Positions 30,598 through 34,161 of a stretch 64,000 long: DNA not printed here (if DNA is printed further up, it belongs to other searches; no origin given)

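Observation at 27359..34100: Sharp base-composition anomaly and strand-skew inversion inside the island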

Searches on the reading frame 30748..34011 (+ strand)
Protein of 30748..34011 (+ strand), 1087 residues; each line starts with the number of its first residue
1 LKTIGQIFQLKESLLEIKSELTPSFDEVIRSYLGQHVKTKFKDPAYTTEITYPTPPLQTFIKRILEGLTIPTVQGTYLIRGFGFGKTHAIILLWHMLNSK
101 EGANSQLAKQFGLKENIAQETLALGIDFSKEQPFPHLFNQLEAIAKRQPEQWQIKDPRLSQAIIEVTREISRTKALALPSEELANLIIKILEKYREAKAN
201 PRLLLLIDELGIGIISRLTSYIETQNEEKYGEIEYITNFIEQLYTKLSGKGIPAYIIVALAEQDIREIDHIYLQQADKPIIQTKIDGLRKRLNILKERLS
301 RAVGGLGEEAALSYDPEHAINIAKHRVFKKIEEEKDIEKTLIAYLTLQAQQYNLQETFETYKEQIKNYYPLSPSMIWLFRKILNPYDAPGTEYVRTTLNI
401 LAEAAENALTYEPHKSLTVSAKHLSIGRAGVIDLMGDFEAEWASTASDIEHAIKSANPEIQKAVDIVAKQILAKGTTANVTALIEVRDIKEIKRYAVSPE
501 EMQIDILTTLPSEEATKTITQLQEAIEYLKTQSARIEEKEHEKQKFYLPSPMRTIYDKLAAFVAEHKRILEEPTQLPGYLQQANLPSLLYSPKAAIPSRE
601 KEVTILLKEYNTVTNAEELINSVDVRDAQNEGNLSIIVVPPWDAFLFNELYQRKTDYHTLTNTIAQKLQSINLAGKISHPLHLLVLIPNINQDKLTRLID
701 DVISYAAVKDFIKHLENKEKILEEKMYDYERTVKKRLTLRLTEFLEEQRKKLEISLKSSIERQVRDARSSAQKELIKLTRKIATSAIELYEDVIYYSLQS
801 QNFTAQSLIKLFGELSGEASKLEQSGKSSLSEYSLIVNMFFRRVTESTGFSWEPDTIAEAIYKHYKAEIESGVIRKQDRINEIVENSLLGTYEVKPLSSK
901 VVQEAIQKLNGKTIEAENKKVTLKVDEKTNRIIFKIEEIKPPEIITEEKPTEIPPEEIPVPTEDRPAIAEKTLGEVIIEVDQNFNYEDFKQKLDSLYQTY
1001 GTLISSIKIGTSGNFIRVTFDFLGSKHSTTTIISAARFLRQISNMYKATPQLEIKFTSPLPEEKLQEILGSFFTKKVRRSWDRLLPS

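Call 7: search_protein_families(library=ncbifam, proteins=[window:30748-34011:+])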
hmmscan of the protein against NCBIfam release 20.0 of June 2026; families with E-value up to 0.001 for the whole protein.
window:30748-34011:+ (1087 aa): 0 families

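Call 8: search_protein_families(library=pfam, proteins=[window:30748-34011:+])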
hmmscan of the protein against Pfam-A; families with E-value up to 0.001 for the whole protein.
window:30748-34011:+ (1087 aa): 0 families

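Call 10: find_related_loci(query=window:30748-34011:+, collection=genome_contigs, flank=10000)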
Query window:30748-34011:+ (1087 aa) in genome_contigs; peptide patterns used: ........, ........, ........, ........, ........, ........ (x = any residue, [..] = any of these).
166 stretches matched a pattern; 4 encode a relative of the query (tblastn E <= 1e-3); 4 distinct loci.
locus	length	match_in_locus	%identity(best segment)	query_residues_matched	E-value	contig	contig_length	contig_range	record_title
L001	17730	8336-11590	90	1-1087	0e+0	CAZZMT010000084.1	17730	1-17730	MAG TPA_asm: uncultured Candidatus Bathyarchaeia archaeon isolate binchicken_co25_93 genome assembly, contig: k141_17154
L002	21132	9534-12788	69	1-1085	0e+0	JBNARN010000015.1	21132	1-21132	MAG: Candidatus Bathyarchaeales archaeon isolate Kamch4316-2DMB-16 bin3.fa-15, whole genome shotgun sequence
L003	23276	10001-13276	67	1-1087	0e+0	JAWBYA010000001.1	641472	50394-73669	MAG: Sulfolobales archaeon isolate JZ-1_201901_bins_11 JZ-1_201901_bins_11_scaffold_1, whole genome shotgun sequence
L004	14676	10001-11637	71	364-910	0e+0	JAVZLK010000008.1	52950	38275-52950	MAG: Candidatus Bathyarchaeia archaeon isolate DRTY-6_201907_bins_50 DRTY-6_201907_bins_50_scaffold_8, whole genome shot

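Call 15: find_related_loci(query=A1, collection=metagenome_contigs, flank=10000)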
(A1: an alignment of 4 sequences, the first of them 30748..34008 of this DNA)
Query A1 (1087 aa) in metagenome_contigs; peptide patterns used: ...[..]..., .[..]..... (x = any residue, [..] = any of these).
600 stretches matched a pattern (row limit reached: there are more); 12 encode a relative of the query (tblastn E <= 1e-3); 12 distinct loci.
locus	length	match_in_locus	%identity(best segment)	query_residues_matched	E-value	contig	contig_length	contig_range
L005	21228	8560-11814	91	1-1087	0e+0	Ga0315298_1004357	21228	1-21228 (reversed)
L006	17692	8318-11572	90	1-1087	0e+0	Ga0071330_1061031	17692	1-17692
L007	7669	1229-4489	83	1-1087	0e+0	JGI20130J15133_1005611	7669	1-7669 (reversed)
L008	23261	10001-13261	83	1-1087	0e+0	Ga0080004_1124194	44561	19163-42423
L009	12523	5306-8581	81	1-1087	0e+0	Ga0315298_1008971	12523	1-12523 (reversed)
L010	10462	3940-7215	81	1-1087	0e+0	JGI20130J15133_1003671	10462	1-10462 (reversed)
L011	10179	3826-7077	82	1-1087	0e+0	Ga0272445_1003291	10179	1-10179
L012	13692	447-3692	83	1-1087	0e+0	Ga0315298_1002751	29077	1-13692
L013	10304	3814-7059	76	1-1086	0e+0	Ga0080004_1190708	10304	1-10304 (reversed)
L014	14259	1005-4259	91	1-1087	0e+0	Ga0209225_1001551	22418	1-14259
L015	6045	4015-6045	99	1-677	0e+0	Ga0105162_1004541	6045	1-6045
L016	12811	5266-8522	81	1-1086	0e+0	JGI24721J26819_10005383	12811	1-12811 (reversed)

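Call 16: find_related_loci(query=A1, collection=viral_contigs, flank=10000)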
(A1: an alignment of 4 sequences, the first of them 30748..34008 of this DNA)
Query A1 (1087 aa) in viral_contigs; peptide patterns used: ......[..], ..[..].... (x = any residue, [..] = any of these).
93 stretches matched a pattern, but none encodes a relative of the query by tblastn (E <= 1e-3).

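Call 31: search_protein_families(library=pfam, max_evalue=0.01, proteins=[L005:3594-4901:-, L005:2989-3579:-, L001:162-1520:-, L002:1863-3764:-, L002:3780-4256:-, L004:4490-5536:+, L004:12671-13294:-, L012:7387-8121:-, L002:16094-16903:+])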
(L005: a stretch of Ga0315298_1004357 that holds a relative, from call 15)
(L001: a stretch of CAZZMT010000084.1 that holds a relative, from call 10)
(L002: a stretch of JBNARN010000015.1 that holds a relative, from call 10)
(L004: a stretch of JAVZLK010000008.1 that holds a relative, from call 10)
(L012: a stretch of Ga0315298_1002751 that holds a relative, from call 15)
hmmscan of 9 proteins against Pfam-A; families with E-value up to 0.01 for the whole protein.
L005:3594-4901:- (435 aa): 2 families
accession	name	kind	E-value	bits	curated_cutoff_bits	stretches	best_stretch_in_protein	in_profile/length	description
PF03235.19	GmrSD_N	-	2e-28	100.3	33.2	1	34-178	2-198/199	GmrSD restriction endonuclease, N-terminal domain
PF01844.29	HNH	-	3.2e-08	34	21.4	1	388-432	1-45/47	HNH endonuclease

L005:2989-3579:- (196 aa): 0 families

L001:162-1520:- (452 aa): 2 families
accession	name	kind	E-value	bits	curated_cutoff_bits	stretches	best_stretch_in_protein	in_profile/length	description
PF00589.27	Phage_integrase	-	5.5e-21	75.5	27.1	1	256-408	5-168/172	Phage integrase family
PF03811.18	Zn_ribbon_InsA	-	0.001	19.2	26.1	1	42-73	6-34/35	InsA N-terminal domain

L002:1863-3764:- (633 aa): 3 families
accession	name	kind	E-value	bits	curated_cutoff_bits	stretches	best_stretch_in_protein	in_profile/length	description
PF13248.11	Zn_ribbon_3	-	7.9e-05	22.4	27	1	13-37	2-26/26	zinc-ribbon domain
PF12773.13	DZR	-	0.00041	20.9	27.3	1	10-39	9-36/45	Double zinc ribbon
PF13240.11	Zn_Ribbon_1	-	0.0092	16.2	25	1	16-33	2-19/23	zinc-ribbon domain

L002:3780-4256:- (158 aa): 0 families

L004:4490-5536:+ (348 aa): 2 families
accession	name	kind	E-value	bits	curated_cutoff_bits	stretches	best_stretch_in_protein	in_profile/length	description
PF01548.23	DEDD_Tnp_IS110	-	4.4e-27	95.2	29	1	5-149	2-153/155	Transposase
PF02371.22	Transposase_20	-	5.7e-23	81.6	21.3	1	212-297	2-87/87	Transposase IS116/IS110/IS902 family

L004:12671-13294:- (207 aa): 6 families
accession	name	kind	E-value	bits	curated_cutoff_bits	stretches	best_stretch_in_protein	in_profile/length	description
PF00580.27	UvrD-helicase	-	3.7e-26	92.9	23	1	1-123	1-130/271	UvrD/REP helicase N-terminal domain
PF13245.12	AAA_19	-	4.1e-10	40.4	25.1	1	5-118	1-72/134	AAA domain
PF04851.21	ResIII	-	0.00023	21.5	22.5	1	7-76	17-82/164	Type III restriction enzyme, res subunit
PF13604.12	AAA_30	-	0.0003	21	27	1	3-105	4-97/191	AAA domain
PF13086.12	AAA_11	-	0.0046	17.2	27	1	4-118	5-131/257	AAA domain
PF08373.16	RAP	-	0.0089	16.4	24.2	0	77-113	15-52/58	RAP domain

L012:7387-8121:- (244 aa): 2 families
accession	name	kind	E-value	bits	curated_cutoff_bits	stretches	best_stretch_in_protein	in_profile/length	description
PF09952.14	AbiEi_2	-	3.2e-07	31.2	21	1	86-228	2-139/143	Transcriptional regulator, AbiEi antitoxin, Type IV TA system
PF09339.16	HTH_IclR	-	0.0011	19.2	22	0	50-78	22-50/52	IclR helix-turn-helix domain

L002:16094-16903:+ (269 aa): 0 families

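Call 38: search_protein_families(library=pfam, max_evalue=0.01, proteins=[L005:14579-15142:+, L005:15263-16177:+, L005:16594-17289:+, L005:17282-18097:+, L005:18419-19129:+, L005:19727-20392:-, L005:2086-2697:+, L002:18646-19413:-, L002:4397-5134:+, L002:893-1918:-])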
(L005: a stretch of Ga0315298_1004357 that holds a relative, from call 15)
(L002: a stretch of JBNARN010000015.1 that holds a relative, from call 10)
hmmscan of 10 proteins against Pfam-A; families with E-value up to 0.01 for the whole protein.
L005:14579-15142:+ (187 aa): 2 families
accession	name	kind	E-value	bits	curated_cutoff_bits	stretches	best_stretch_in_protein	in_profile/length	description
PF12770.12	CHAT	-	3.3e-09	37.1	24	1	38-118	122-205/289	CHAT domain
PF00656.27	Peptidase_C14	-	0.0018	18.4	21.4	1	20-118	24-134/233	Caspase domain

L005:15263-16177:+ (304 aa): 1 family
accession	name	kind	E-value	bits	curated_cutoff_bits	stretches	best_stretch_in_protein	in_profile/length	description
PF02646.22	RmuC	-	4.4e-46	157.7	26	1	53-303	34-289/291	RmuC family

L005:16594-17289:+ (231 aa): 2 families
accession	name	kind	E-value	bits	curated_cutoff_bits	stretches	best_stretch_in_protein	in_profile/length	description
PF09952.14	AbiEi_2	-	7e-12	46.3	21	1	65-217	1-141/143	Transcriptional regulator, AbiEi antitoxin, Type IV TA system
PF09339.16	HTH_IclR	-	0.0012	19.1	22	1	11-58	4-50/52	IclR helix-turn-helix domain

L005:17282-18097:+ (271 aa): 1 family
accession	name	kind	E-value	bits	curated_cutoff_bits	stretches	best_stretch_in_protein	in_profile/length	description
PF08843.17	AbiEii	-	0.00094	19.6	22.5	1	20-209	7-191/238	Nucleotidyl transferase AbiEii toxin, Type IV TA system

L005:18419-19129:+ (236 aa): 3 families
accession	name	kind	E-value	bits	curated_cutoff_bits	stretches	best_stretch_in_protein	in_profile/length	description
PF00578.27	AhpC-TSA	-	8.6e-40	136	26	1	32-160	2-123/124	AhpC/TSA family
PF08534.16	Redoxin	-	7.2e-19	68.5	26.6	1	32-164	3-134/148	Redoxin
PF10417.14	1-cysPrx_C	-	5.3e-16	58.8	21.1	1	181-220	1-41/41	C-terminal domain of 1-Cys peroxiredoxin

L005:19727-20392:- (221 aa): 3 families
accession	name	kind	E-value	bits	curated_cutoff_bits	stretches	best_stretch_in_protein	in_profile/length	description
PF24698.1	DUF7662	-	2.6e-13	50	26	1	64-139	1-70/72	Domain of unknown function (DUF7662)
PF05458.17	Siva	-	0.00011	22.4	26.2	1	4-52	122-169/173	Cd27 binding protein (Siva)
PF01363.27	FYVE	-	0.0082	16.7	27.8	0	5-55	9-65/67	FYVE zinc finger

L005:2086-2697:+ (203 aa): 0 families

L002:18646-19413:- (255 aa): 2 families
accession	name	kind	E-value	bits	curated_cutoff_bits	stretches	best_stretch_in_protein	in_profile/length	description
PF24217.1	DUF7436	-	0.00015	22.1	34.2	1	138-238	55-152/153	Family of unknown function (DUF7436)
PF01978.25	TrmB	-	0.00037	20.7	25.6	0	9-47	26-64/68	Sugar-specific transcriptional regulator TrmB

L002:4397-5134:+ (245 aa): 1 family
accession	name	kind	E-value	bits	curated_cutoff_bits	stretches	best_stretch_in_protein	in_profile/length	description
PF02002.24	TFIIE_alpha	-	0.0027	18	22.9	1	41-100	39-97/105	TFIIE alpha subunit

L002:893-1918:- (341 aa): 3 families
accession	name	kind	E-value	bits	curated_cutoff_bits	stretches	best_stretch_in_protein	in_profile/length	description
PF01896.25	DNA_primase_S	-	6.7e-09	36.8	26.8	1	166-201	127-162/163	DNA primase small subunit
PF21686.3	LigD_Prim-Pol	-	1.9e-06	28.1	27.4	1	85-158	96-172/254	LigD, primase-polymerase domain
PF04104.19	DNA_primase_lrg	-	0.0086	15.9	22.4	0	243-325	100-192/266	Eukaryotic and archaeal DNA primase, large subunit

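Call 39: search_protein_families(library=padloc, max_evalue=0.001, proteins=[window:30748-34011:+])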
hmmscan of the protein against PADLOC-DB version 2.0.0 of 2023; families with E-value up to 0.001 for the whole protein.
window:30748-34011:+ (1087 aa): 0 families

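Call 45: find_homologous_proteins(query=window:30748-34008:+, max_evalue=0.00001)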
Query window:30748-34008:+ (1087 aa): 90 proteins with E <= 0.00001 among 8000 candidates.
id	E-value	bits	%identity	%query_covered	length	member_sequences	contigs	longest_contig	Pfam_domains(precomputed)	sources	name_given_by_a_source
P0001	0.0e+0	2359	100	100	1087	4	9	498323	-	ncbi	ncbi:MAG: hypothetical protein QXW12_04155 [Nitrososphaerota archaeon]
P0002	0.0e+0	2148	90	100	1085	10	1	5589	-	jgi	jgi:hypothetical protein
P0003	0.0e+0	2144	91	100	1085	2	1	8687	-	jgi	jgi:hypothetical protein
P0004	0.0e+0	2096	89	100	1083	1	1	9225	-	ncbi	ncbi:MAG: hypothetical protein QW175_01970 [Candidatus Bathyarchaeia archaeon]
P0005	0.0e+0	1998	83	100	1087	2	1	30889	-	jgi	jgi:hypothetical protein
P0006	0.0e+0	1994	83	100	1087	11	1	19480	-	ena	-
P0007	0.0e+0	1968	83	100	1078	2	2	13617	-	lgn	-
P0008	0.0e+0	1959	83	100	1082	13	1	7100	-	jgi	-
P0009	0.0e+0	1932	80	100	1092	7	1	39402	-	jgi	-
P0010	0.0e+0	1927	80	100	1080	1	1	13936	-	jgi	jgi:hypothetical protein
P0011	0.0e+0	1925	80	100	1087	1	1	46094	-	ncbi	ncbi:MAG: hypothetical protein QXD81_05045 [Candidatus Bathyarchaeia archaeon]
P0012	0.0e+0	1907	79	100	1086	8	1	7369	-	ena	-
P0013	0.0e+0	1903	78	100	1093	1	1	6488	-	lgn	-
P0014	0.0e+0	1867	77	100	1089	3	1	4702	-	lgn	-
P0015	0.0e+0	1812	75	100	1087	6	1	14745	-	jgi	jgi:hypothetical protein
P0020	0.0e+0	1779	74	100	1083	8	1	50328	-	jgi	-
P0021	0.0e+0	1704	69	100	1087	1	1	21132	-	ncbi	ncbi:MAG: hypothetical protein ACPLKZ_02410 [Candidatus Bathyarchaeales archaeon]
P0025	0.0e+0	1643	67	100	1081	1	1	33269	-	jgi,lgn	jgi:hypothetical protein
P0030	0.0e+0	1470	61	100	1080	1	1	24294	-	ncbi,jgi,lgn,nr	ncbi:hypothetical protein CW705_02780 [Candidatus Bathyarchaeota archaeon]|nr:MAG: hypothetical prot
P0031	0.0e+0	1281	54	100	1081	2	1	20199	-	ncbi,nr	ncbi:MAG: hypothetical protein P3X22_001000 [Thermoprotei archaeon]|nr:hypothetical protein [Thermop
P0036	5.8e-225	768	38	100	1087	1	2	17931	-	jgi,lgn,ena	-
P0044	2.4e-220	753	37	100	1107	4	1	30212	-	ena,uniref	uniref:DUF499 domain-containing protein n=1 Tax=Fervidicoccus fontis TaxID=683846 RepID=A0A7J3ZK20_9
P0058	1.6e-212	727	37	100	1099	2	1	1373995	-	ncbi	-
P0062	1.3e-207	710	37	100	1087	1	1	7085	-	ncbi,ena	-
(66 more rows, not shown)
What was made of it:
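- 30748..34011 (+): 1087-aa P-loop ATPase (BrxC/DUF499-like), the most skewed gene. One distant homologue is named a DUF499 protein by UniRef (call 45).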

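Call 46: find_encoding_contigs(protein=P0030, flank=10000, max_places=1)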
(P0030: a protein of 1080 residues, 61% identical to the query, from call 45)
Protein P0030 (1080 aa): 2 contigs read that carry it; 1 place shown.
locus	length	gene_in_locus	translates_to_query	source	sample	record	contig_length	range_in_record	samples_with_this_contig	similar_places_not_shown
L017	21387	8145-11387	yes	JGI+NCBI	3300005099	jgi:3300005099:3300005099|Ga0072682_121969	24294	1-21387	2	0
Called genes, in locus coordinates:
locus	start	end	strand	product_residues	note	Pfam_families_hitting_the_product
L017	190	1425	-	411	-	PF25208:DUF7838 (faint), PF00589:Phage_integrase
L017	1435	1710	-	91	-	-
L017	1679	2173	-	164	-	-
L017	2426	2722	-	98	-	-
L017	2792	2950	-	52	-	-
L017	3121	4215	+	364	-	-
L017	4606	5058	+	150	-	-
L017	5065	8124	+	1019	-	PF01170:UPF0020 (faint)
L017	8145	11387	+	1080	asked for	-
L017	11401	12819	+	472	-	PF20442:BrxL_N, PF13337:BrxL_ATPase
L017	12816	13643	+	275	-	-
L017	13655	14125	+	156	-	-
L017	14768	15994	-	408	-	-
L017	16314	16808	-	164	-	PF01402:RHH_1 (faint)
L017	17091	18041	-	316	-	PF00589:Phage_integrase (weak)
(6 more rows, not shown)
